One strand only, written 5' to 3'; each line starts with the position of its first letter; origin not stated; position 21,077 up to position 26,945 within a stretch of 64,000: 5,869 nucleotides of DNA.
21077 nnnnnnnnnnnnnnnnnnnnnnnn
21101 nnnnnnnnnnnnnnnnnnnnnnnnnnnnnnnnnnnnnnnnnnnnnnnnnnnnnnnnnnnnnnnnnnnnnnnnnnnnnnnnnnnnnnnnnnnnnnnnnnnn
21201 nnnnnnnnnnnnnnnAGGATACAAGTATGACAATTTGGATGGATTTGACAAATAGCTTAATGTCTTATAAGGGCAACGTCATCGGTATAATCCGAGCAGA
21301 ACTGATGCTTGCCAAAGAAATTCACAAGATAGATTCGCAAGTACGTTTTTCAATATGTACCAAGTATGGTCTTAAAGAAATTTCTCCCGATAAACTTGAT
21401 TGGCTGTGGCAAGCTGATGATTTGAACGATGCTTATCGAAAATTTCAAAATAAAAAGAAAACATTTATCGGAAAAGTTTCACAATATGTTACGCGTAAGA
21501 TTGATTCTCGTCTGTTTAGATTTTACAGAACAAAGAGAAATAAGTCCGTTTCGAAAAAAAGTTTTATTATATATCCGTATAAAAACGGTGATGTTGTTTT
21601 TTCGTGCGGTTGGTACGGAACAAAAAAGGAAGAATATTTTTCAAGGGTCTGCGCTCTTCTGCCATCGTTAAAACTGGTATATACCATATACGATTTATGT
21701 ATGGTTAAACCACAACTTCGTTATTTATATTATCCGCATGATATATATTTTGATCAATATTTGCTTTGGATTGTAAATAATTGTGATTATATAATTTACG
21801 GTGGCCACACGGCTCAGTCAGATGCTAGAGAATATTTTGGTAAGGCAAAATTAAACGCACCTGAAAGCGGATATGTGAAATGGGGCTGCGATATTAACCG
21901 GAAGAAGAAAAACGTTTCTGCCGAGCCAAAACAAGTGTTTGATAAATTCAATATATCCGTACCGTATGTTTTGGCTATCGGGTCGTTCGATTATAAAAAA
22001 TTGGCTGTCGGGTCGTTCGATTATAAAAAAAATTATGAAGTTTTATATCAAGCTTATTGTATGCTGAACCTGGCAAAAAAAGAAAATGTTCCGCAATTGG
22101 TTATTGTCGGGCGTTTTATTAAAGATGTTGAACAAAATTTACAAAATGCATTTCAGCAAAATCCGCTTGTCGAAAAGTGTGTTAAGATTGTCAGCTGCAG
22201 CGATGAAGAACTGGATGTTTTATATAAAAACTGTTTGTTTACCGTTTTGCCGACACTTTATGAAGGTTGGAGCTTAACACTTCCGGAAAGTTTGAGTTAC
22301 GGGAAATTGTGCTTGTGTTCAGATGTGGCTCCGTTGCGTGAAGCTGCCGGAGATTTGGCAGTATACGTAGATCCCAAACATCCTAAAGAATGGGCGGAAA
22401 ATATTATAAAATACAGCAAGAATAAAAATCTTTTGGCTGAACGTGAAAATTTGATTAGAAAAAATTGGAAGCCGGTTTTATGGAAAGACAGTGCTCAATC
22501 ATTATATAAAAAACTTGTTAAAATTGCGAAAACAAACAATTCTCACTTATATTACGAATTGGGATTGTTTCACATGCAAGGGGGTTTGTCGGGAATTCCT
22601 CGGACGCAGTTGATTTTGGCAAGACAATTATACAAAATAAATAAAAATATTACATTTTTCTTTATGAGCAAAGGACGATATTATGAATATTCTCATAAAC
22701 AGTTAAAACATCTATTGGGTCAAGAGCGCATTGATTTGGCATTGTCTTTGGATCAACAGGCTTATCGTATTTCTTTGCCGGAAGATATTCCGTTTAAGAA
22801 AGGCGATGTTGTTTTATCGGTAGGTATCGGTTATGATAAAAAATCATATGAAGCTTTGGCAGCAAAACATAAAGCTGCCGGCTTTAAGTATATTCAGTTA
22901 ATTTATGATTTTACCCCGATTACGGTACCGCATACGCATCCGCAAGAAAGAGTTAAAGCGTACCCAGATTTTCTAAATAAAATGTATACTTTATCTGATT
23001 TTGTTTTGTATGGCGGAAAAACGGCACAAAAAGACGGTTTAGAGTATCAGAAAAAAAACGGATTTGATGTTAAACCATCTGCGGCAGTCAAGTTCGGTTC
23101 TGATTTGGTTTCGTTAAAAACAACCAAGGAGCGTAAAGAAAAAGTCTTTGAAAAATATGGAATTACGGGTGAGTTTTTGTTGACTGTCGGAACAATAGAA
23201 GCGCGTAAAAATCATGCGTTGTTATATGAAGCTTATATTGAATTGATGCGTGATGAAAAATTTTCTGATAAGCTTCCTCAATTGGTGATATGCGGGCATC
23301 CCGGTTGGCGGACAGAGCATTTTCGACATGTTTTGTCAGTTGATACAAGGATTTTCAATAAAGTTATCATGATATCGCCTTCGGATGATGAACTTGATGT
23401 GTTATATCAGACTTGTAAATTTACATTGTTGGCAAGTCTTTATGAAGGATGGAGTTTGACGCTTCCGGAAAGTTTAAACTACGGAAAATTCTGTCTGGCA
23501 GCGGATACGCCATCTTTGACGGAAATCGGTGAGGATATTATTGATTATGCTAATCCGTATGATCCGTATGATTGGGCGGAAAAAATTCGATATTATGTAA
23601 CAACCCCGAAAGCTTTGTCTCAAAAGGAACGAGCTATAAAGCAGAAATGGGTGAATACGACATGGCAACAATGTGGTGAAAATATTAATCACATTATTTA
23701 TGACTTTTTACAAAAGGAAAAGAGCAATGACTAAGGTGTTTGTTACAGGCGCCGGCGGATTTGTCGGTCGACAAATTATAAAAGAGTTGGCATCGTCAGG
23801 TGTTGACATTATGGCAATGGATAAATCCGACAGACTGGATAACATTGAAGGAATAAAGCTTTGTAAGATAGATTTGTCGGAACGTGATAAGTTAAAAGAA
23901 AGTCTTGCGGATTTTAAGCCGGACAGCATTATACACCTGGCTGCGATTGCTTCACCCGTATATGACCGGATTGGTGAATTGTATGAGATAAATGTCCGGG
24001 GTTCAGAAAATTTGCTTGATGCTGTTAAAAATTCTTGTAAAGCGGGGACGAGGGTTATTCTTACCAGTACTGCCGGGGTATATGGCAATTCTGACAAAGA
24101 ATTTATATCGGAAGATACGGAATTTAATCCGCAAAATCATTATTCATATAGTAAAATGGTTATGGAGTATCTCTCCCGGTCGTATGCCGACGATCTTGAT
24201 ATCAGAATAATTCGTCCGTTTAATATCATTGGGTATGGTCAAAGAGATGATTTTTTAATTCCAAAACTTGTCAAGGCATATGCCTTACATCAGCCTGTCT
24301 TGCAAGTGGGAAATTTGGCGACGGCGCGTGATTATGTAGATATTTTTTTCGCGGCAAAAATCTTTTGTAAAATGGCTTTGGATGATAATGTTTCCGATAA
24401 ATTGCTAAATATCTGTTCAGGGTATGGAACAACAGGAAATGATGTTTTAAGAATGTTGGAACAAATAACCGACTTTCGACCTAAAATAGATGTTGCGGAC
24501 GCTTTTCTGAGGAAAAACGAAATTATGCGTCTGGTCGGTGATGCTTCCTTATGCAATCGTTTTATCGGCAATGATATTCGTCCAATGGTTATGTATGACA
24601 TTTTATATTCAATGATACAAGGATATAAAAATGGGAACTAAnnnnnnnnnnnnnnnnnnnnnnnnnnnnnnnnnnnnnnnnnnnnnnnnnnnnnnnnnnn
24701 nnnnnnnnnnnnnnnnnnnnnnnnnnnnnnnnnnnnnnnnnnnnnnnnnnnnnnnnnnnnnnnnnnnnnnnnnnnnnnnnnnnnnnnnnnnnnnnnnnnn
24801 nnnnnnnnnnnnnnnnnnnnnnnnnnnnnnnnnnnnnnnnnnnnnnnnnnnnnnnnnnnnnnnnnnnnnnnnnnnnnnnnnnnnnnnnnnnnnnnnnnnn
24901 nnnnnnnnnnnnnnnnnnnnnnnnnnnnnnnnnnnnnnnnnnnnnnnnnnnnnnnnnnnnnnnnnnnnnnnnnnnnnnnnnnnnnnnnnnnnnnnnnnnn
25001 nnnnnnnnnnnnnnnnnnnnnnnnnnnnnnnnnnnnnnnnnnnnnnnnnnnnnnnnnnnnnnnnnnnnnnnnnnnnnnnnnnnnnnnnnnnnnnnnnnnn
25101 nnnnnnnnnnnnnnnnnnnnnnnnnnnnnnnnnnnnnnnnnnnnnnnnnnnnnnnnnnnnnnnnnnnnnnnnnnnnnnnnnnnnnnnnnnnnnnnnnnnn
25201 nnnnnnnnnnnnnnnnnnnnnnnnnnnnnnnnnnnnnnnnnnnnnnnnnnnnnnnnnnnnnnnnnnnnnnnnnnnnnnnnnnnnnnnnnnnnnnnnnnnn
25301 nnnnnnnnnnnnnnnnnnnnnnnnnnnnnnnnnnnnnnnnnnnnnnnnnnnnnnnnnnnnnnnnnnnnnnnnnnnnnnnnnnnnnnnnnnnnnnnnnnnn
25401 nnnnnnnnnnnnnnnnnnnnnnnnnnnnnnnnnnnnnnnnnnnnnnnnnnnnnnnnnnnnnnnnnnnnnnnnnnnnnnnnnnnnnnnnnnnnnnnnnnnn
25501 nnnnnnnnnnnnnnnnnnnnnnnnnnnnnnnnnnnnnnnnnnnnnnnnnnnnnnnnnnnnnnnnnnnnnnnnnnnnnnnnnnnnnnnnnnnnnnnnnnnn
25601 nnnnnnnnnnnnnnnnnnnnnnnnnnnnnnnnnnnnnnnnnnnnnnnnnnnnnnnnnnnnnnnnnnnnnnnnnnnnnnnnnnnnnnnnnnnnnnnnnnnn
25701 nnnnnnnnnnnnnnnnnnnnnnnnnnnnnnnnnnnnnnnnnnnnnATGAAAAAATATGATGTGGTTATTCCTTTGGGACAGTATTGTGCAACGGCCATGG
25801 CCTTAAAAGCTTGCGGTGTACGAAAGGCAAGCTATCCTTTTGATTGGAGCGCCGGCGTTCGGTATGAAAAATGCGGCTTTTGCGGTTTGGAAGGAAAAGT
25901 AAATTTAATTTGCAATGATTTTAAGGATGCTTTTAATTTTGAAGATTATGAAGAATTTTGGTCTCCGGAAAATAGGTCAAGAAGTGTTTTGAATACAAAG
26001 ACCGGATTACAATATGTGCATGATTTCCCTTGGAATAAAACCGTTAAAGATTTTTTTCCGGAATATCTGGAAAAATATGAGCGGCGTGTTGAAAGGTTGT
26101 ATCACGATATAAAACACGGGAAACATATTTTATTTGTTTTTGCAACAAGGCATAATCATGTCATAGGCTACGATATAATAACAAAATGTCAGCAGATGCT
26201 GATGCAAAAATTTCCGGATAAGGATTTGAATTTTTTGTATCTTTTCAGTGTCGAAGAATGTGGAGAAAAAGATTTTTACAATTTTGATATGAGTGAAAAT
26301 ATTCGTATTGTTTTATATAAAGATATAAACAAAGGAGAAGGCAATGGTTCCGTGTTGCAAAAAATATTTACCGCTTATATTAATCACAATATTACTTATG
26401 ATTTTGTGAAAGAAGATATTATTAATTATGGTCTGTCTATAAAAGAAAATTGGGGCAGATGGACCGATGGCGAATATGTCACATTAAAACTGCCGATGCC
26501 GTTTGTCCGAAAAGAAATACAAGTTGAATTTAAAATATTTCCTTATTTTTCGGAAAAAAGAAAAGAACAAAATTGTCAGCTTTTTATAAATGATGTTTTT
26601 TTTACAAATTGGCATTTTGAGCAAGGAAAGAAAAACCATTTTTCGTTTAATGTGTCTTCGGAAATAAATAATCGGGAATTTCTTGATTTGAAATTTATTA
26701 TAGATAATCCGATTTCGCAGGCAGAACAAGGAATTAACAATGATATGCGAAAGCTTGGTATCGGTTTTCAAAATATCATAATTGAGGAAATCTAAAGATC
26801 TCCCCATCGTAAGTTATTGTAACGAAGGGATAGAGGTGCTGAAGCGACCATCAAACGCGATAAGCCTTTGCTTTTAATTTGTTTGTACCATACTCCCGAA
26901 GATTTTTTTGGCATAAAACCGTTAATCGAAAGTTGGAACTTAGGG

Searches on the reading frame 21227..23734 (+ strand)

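Call 37: search_protein_families(library=pfam, proteins=[window:21227-23734:+], max_evalue=0.00001)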
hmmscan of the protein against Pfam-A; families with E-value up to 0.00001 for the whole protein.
window:21227-23734:+ (835 aa): 2 families
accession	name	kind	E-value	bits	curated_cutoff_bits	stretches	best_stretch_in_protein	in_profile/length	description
PF00534.26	Glycos_transf_1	-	6.9e-36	123.8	26.4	2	259-410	19-166/172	Glycosyl transferases group 1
PF13692.12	Glyco_trans_1_4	-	8.8e-25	88.1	27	2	259-397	5-140/142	Glycosyl transferases group 1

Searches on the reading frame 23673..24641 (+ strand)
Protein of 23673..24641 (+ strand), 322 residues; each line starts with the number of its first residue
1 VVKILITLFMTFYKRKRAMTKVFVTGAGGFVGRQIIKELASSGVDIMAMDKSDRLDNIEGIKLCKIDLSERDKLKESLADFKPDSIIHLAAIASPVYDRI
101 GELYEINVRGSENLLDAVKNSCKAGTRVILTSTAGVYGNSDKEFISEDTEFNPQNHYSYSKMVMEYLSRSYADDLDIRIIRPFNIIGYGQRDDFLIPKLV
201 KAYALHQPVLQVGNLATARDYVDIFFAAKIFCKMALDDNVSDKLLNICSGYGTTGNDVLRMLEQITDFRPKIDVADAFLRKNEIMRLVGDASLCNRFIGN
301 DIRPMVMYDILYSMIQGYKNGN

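Call 37: search_protein_families(library=pfam, proteins=[window:23673-24641:+], max_evalue=0.00001)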
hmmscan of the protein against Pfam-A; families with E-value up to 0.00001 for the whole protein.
window:23673-24641:+ (322 aa): 7 families
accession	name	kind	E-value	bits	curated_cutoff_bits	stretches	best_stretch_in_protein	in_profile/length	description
PF01370.27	Epimerase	-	3.8e-41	141.5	20.9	1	22-247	1-239/240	NAD dependent epimerase/dehydratase family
PF16363.11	GDP_Man_Dehyd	-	2.7e-33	116.3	27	1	23-292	1-311/332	GDP-mannose 4,6 dehydratase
PF01073.25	3Beta_HSD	-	1.5e-18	67.3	22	1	24-242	2-238/280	3-beta hydroxysteroid dehydrogenase/isomerase family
PF04321.23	RmlD_sub_bind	-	6.8e-17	61.9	27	1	21-173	2-141/287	RmlD substrate binding domain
PF07993.18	NAD_binding_4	-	4.7e-15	55.9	20.1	1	84-187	90-209/258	Male sterility protein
PF13460.12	NAD_binding_10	-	2.5e-09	37.7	27.2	1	26-183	1-144/184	NAD(P)H-binding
PF02719.21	Polysacc_synt_2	-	4.8e-07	29.7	20.2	0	22-171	1-152/293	Polysaccharide biosynthesis protein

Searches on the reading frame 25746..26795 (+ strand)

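Call 37: search_protein_families(library=pfam, proteins=[window:25746-26795:+], max_evalue=0.00001)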
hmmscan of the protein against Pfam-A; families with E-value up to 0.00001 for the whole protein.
window:25746-26795:+ (349 aa): 2 families
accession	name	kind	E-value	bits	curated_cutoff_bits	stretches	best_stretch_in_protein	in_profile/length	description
PF08795.16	DUF1796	-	4.6e-10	40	23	1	6-157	2-152/166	Putative papain-like cysteine peptidase (DUF1796)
PF22895.2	DUF7024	-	4.6e-06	27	24.4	0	229-347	30-144/145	Domain of unknown function (DUF7024)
